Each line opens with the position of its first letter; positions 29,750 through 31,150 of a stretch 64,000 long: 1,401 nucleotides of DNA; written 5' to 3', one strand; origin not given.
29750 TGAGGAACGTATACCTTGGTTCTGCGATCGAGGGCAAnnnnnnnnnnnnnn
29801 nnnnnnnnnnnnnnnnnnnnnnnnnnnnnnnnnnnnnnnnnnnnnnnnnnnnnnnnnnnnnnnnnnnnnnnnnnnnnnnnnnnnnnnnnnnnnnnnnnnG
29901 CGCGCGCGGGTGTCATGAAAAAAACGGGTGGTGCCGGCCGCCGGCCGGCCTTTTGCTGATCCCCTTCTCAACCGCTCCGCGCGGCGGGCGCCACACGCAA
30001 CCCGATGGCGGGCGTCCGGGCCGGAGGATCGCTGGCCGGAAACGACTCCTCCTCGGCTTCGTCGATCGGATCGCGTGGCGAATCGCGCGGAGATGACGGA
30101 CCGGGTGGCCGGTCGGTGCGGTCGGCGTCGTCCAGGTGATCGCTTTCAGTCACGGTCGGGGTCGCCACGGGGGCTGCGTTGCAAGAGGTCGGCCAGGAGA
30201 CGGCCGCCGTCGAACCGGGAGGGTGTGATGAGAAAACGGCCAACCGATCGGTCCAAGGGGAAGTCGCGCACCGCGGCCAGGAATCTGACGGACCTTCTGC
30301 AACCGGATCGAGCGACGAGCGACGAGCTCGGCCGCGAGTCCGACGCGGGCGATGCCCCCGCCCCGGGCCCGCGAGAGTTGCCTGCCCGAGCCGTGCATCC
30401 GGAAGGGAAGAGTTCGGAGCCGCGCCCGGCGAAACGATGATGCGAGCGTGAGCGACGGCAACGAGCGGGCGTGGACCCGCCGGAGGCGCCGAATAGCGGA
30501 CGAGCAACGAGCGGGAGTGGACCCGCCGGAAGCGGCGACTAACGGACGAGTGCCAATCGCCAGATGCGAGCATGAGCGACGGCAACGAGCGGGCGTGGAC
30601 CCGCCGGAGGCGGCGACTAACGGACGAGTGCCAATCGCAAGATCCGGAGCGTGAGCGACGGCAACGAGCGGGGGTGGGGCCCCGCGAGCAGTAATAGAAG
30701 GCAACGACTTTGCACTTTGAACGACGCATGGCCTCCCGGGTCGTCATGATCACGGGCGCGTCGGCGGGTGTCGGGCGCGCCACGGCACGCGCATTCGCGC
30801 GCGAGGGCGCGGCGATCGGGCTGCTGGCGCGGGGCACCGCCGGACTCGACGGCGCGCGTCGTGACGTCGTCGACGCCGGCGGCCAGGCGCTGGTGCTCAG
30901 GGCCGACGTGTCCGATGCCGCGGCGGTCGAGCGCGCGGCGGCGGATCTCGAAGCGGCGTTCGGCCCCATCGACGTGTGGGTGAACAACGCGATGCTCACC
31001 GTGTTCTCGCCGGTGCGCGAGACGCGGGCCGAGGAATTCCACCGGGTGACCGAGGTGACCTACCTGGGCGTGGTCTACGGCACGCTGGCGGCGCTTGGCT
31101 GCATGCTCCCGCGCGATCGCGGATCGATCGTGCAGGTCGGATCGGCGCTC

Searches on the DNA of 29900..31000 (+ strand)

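Call 6: search_rna_families(source=window, start=29900, end=31000, threshold=evalue, max_evalue=10, show_alignments=3)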
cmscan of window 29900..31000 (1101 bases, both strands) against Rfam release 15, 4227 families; matches with E-value up to 10: 3.
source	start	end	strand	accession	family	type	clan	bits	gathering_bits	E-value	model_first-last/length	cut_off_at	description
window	30885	30969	-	RF01972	H19_1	Gene; lncRNA;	-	21.3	50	5.8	1-71/71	no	H19 conserved region 1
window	30419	30493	-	RF01720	Pseudomon-Rho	Cis-reg;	-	18.2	45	5.8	1-102/102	no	Pseudomon-Rho RNA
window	30834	30898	+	RF01781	ASdes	Gene; sRNA;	-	14.9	40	3.9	1-68/68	no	ASdes TB sRNA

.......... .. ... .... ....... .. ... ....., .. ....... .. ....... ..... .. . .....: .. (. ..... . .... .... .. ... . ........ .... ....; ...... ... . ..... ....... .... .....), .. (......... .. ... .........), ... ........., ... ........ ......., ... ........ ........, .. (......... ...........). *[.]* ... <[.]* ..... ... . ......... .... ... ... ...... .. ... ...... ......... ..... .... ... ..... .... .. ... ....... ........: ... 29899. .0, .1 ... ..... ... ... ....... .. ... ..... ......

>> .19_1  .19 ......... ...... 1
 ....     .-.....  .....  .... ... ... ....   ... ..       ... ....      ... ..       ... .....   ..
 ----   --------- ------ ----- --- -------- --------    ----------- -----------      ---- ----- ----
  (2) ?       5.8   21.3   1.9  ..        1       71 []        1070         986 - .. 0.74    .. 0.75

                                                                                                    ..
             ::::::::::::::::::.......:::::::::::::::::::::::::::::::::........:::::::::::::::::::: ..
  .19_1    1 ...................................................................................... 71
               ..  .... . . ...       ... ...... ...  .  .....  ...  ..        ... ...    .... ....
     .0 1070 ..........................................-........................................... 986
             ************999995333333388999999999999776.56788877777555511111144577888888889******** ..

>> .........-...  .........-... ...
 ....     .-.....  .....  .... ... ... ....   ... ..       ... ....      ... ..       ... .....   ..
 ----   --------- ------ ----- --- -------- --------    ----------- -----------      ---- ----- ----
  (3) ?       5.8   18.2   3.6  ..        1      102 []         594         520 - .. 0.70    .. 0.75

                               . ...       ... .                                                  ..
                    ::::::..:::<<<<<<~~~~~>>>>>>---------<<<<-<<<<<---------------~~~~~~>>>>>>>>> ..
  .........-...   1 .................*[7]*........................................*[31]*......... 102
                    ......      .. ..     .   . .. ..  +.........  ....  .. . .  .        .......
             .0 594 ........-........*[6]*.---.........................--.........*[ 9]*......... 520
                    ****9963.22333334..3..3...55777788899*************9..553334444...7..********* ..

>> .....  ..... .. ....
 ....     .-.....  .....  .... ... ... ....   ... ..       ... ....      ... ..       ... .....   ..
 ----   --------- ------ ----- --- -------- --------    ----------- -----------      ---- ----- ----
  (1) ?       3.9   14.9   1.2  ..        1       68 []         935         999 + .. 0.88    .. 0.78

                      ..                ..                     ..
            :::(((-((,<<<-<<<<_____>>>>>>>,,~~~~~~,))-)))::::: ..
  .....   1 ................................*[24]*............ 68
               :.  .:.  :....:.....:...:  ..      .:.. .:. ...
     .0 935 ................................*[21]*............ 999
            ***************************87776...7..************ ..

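Call 46: build_rna_model(alignment_id=A1, structure=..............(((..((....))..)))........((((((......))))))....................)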
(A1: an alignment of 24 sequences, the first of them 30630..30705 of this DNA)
Model R1 built from alignment A1 (24 sequences, 78 columns); structure: as given.
model positions 76; base pairs 11; branch points 1; effective number of sequences 3.61; information 0.744 bits per position. Calibrated on 0.2 Mb of random sequence (short: E-values are rough).
structure used (alignment columns):
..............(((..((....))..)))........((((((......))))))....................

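Call 47: search_with_rna_model(model_id=R1, sources=[window, L001, L002, L003, L005, L006, L007, L008, L009, L010, L011, L012, L013, L014, L015, L016, L017, L018, L019, L020, L021, L022, L023, L024, L025, L026], max_evalue=1, make_alignment=true)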
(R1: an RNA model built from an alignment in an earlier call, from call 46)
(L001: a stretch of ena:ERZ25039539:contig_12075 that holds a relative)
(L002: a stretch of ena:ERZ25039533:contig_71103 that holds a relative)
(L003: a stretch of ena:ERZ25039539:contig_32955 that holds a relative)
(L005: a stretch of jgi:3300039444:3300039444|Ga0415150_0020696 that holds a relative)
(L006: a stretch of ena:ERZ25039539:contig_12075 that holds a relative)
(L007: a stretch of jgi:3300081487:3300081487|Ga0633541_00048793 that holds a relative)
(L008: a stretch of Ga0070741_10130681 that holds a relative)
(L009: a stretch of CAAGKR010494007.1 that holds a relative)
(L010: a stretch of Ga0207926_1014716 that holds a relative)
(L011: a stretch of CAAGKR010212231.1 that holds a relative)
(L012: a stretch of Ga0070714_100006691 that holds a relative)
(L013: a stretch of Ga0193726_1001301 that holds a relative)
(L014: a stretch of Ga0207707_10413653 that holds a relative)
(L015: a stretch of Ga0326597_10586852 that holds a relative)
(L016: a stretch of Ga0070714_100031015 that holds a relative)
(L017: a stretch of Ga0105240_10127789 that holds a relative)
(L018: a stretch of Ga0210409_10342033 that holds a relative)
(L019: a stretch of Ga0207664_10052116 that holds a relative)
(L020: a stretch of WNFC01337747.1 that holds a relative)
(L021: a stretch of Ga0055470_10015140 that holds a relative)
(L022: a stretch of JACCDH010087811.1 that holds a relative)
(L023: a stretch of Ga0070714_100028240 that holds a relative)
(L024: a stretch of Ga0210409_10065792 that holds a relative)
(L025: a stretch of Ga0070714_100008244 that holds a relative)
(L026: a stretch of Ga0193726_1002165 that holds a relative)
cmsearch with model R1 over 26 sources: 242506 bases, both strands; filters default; matches with E-value up to 1: 40.
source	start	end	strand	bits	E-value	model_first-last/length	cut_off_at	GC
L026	5581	5656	-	94.2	8.3e-31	1-76/76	no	0.58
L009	4816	4891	-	93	2.2e-30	1-76/76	no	0.62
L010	2222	2297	+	93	2.3e-30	1-76/76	no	0.62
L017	130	205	-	92.8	2.6e-30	1-76/76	no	0.58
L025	7559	7634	-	92.8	2.6e-30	1-76/76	no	0.58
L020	32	107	+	92.7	2.8e-30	1-76/76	no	0.59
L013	5725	5800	+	92.4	3.6e-30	1-76/76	no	0.63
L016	3109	3184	+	92.3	4e-30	1-76/76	no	0.63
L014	584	659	-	92.2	4.2e-30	1-76/76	no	0.59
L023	4479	4554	-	89.5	4e-29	1-76/76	no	0.63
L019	201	276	+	88.9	6.5e-29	1-76/76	no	0.66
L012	8608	8683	+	88.5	9.4e-29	1-76/76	no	0.62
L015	955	1030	-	88.2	1.2e-28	1-76/76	no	0.66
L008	571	648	+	86.1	6.8e-28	1-76/76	no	0.64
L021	178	253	-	85.8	8.6e-28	1-76/76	no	0.66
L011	4643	4718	-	84.9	1.8e-27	1-76/76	no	0.68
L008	1404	1480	+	84.2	3.2e-27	1-76/76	no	0.65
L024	102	177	+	84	3.7e-27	1-76/76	no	0.63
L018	995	1070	-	83.9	4.3e-27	1-76/76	no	0.58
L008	1319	1395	+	73.4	2.5e-23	1-76/76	no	0.7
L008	1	53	+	63.1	1.2e-19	24-76/76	5'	0.58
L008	488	563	+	61.1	6.4e-19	1-76/76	no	0.66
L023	4562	4637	-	60.1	1.4e-18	1-76/76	no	0.74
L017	357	441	+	46.7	9.3e-14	1-76/76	no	0.62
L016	1172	1256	+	46.6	9.7e-14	1-76/76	no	0.62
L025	7919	8003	+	42.8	2.3e-12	1-76/76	no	0.61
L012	8526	8601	+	42.8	2.3e-12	1-76/76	no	0.62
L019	123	193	+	26.5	1.6e-06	1-76/76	no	0.69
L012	5673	5740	+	19.7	0.00043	1-76/76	no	0.66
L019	2795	2858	+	17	0.0041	1-76/76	no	0.67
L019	3115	3201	+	16.7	0.0054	1-76/76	no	0.59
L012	8476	8523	+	14.7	0.027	1-76/76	no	0.67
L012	6230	6294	+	14.1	0.046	1-76/76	no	0.57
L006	2376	2445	+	13.5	0.075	1-76/76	no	0.7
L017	2035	2116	+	11.1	0.53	1-76/76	no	0.7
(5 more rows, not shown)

Alignment A2: 40 matches aligned to the model, 109 columns, each read 5' to 3' on its own strand. Consensus structure (alignment columns), stored with it:
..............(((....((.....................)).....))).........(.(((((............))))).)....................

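Call 51: search_with_rna_model(model_id=R1, sources=[L027, L028, L029, L030, L031, L032], max_evalue=0.1)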
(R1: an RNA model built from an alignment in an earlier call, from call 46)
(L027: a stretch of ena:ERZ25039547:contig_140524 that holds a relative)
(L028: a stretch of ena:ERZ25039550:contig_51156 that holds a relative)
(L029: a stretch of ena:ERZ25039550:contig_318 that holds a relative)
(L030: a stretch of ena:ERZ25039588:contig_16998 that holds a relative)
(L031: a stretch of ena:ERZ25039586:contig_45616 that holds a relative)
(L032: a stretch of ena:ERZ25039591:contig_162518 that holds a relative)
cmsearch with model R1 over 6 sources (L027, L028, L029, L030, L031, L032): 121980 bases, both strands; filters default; matches with E-value up to 0.1: 31.
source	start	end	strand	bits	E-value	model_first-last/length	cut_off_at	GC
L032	14972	15048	+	86.1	3.4e-28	1-76/76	no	0.6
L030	15182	15258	+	82.6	5.9e-27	1-76/76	no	0.58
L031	15183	15259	+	82.6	5.9e-27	1-76/76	no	0.58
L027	15183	15259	+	80.1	4.7e-26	1-76/76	no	0.6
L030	15010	15088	+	47.2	3e-14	1-76/76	no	0.63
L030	15096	15174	+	47.2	3e-14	1-76/76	no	0.63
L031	15011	15089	+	47.2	3e-14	1-76/76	no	0.63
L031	15097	15175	+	47.2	3e-14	1-76/76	no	0.63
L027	15097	15174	+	45.5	1.3e-13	1-76/76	no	0.63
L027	15012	15089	+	45.5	1.3e-13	1-76/76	no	0.63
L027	14927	15004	+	42.1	2e-12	1-76/76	no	0.63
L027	14842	14919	+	39.3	2.1e-11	1-76/76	no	0.62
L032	14836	14916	+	32.1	7.7e-09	1-76/76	no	0.63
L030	11136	11220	+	29.3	7.9e-08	1-76/76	no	0.62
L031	11136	11220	+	29.3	7.9e-08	1-76/76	no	0.62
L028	14916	14977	+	28.1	2.2e-07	1-76/76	no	0.69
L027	13909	13981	+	27.5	3.5e-07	1-76/76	no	0.74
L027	11116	11200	+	26.7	6.7e-07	1-76/76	no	0.59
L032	13938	14010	+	25.7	1.6e-06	1-76/76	no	0.74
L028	15846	15945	+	17.2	0.0018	1-76/76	no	0.73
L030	14884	14956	+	16.8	0.0025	1-76/76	no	0.68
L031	14885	14957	+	16.8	0.0025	1-76/76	no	0.68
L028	14033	14112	+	16.7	0.0026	1-76/76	no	0.68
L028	13002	13103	+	16.1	0.0043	1-76/76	no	0.74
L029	15837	15936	+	14.5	0.016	1-76/76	no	0.74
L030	14008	14087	+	14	0.024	1-76/76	no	0.62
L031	14009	14088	+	14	0.024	1-76/76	no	0.62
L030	17913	17985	+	13.5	0.036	1-76/76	no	0.68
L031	17913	17985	+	13.5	0.036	1-76/76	no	0.68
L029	14039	14118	+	13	0.056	1-76/76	no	0.68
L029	13008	13110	+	12.9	0.062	1-76/76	no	0.74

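Call 66: search_with_rna_model(model_id=R1, sources=[window, L005, L033, L034, L008, L009, L010, L011, L012, L013, L014, L015, L016, L017, L018, L019, L020, L021, L023, L024, L025, L026, L027, L028, L029, L030, L031, L032], max_evalue=0.01, make_alignment=true)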
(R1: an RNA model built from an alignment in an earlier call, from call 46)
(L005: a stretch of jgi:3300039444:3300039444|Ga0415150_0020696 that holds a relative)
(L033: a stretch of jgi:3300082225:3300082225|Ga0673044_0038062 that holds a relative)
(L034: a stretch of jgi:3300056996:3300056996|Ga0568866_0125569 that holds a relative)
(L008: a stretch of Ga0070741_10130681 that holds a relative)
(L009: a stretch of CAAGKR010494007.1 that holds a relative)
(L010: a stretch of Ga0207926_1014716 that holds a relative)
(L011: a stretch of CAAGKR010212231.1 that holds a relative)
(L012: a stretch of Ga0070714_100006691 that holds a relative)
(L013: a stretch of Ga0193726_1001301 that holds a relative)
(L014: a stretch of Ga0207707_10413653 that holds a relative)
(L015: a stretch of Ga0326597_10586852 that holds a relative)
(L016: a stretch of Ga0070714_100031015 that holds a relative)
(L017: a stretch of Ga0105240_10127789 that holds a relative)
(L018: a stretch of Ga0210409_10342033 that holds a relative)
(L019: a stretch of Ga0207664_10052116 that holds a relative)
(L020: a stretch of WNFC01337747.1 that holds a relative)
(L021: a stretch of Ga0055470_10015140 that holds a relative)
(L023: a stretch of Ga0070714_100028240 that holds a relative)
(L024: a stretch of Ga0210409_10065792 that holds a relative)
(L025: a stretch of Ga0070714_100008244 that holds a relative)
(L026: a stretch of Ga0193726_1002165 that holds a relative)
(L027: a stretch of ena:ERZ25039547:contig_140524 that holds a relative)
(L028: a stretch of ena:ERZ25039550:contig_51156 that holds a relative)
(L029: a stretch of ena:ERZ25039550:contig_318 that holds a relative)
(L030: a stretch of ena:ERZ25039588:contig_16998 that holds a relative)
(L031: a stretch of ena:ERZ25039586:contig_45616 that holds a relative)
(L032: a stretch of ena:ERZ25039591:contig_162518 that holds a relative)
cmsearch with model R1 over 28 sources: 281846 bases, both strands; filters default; matches with E-value up to 0.01: 58.
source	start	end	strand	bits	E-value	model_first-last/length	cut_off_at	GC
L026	5581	5656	-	94.2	9.7e-31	1-76/76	no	0.58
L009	4816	4891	-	93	2.5e-30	1-76/76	no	0.62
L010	2222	2297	+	93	2.6e-30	1-76/76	no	0.62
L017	130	205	-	92.8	3.1e-30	1-76/76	no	0.58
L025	7559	7634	-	92.8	3.1e-30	1-76/76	no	0.58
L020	32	107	+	92.7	3.3e-30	1-76/76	no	0.59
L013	5725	5800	+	92.4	4.1e-30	1-76/76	no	0.63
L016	3109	3184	+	92.3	4.6e-30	1-76/76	no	0.63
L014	584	659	-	92.2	4.9e-30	1-76/76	no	0.59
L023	4479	4554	-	89.5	4.7e-29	1-76/76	no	0.63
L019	201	276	+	88.9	7.5e-29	1-76/76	no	0.66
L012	8608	8683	+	88.5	1.1e-28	1-76/76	no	0.62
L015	955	1030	-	88.2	1.4e-28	1-76/76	no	0.66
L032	14972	15048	+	86.1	7.9e-28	1-76/76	no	0.6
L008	571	648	+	86.1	7.9e-28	1-76/76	no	0.64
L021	178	253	-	85.8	1e-27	1-76/76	no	0.66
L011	4643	4718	-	84.9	2.1e-27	1-76/76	no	0.68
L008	1404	1480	+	84.2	3.8e-27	1-76/76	no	0.65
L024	102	177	+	84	4.3e-27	1-76/76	no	0.63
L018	995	1070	-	83.9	4.9e-27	1-76/76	no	0.58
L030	15182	15258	+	82.6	1.4e-26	1-76/76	no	0.58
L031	15183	15259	+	82.6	1.4e-26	1-76/76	no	0.58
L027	15183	15259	+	80.1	1.1e-25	1-76/76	no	0.6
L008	1319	1395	+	73.4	2.9e-23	1-76/76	no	0.7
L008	1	53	+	63.1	1.4e-19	24-76/76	5'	0.58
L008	488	563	+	61.1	7.4e-19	1-76/76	no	0.66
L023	4562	4637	-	60.1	1.6e-18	1-76/76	no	0.74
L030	15010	15088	+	47.2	7e-14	1-76/76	no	0.63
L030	15096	15174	+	47.2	7e-14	1-76/76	no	0.63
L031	15011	15089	+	47.2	7e-14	1-76/76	no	0.63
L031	15097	15175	+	47.2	7e-14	1-76/76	no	0.63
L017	357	441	+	46.7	1.1e-13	1-76/76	no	0.62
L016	1172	1256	+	46.6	1.1e-13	1-76/76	no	0.62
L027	15097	15174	+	45.5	2.9e-13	1-76/76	no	0.63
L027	15012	15089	+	45.5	2.9e-13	1-76/76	no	0.63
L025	7919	8003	+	42.8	2.6e-12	1-76/76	no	0.61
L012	8526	8601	+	42.8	2.6e-12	1-76/76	no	0.62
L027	14927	15004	+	42.1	4.6e-12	1-76/76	no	0.63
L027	14842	14919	+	39.3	4.8e-11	1-76/76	no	0.62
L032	14836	14916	+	32.1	1.8e-08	1-76/76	no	0.63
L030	11136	11220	+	29.3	1.8e-07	1-76/76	no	0.62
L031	11136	11220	+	29.3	1.8e-07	1-76/76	no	0.62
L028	14916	14977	+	28.1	5.1e-07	1-76/76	no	0.69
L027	13909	13981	+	27.5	8e-07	1-76/76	no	0.74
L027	11116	11200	+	26.7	1.6e-06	1-76/76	no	0.59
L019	123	193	+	26.5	1.9e-06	1-76/76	no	0.69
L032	13938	14010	+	25.7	3.7e-06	1-76/76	no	0.74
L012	5673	5740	+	19.7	0.0005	1-76/76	no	0.66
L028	15846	15945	+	17.2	0.0042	1-76/76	no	0.73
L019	2795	2858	+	17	0.0048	1-76/76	no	0.67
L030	14884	14956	+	16.8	0.0057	1-76/76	no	0.68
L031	14885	14957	+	16.8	0.0057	1-76/76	no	0.68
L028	14033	14112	+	16.7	0.0059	1-76/76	no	0.68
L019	3115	3201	+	16.7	0.0063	1-76/76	no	0.59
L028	13002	13103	+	16.1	0.0099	1-76/76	no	0.74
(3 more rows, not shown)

Alignment A3: 58 matches aligned to the model, 125 columns, each read 5' to 3' on its own strand. Consensus structure (alignment columns), stored with it:
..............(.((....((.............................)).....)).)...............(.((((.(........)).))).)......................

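Call 78: build_rna_model(alignment_id=A3)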
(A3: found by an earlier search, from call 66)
Model R2 built from alignment A3 (58 sequences, 125 columns); structure: stored with the alignment.
model positions 76; base pairs 11; branch points 1; effective number of sequences 7.27; information 0.744 bits per position. Calibrated on 0.2 Mb of random sequence (short: E-values are rough).
structure used (alignment columns):
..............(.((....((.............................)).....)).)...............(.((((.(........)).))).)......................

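Call 79: search_with_rna_model(model_id=R2, source=window, filters=off, max_evalue=5)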
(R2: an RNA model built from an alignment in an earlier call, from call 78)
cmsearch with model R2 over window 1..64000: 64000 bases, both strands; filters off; matches with E-value up to 5: 29.
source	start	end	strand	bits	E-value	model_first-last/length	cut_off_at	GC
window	30630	30705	+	81.6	2.5e-26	1-76/76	no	0.66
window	30428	30502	+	44.3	3.3e-13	1-76/76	no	0.71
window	30552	30626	+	38.8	2.9e-11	1-76/76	no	0.71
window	35459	35525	+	15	0.0073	1-76/76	no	0.67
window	59568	59634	-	12.3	0.063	1-76/76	no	0.64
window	24822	24894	-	12.1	0.076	1-76/76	no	0.7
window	60358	60427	+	11.4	0.13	1-76/76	no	0.66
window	48886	48968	+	11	0.18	1-76/76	no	0.73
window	30505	30526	+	10.3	0.33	33-56/76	no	0.73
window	6656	6719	+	10.3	0.33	1-76/76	no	0.67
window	62652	62733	+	9.8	0.48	1-76/76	no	0.73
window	27701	27758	-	9.8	0.5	1-76/76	no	0.64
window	22269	22289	+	9.6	0.56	37-56/76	no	0.81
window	56001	56064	+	9.5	0.6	1-76/76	no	0.73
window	44208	44319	+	9.5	0.64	1-76/76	no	0.72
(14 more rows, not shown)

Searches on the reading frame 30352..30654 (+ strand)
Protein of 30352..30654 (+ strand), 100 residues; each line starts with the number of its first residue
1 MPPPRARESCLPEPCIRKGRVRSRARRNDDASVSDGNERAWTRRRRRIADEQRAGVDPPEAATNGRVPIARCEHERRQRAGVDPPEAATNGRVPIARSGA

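Call 9: search_protein_families(library=pfam, proteins=[window:30352-30654:+], max_evalue=0.01)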
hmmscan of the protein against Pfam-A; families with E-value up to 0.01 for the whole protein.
window:30352-30654:+ (100 aa): 1 family
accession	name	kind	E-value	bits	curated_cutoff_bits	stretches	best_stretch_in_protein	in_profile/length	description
PF16663.10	MAGI_u1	-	0.0025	18.2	28.1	0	40-68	16-44/60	Unstructured region on MAGI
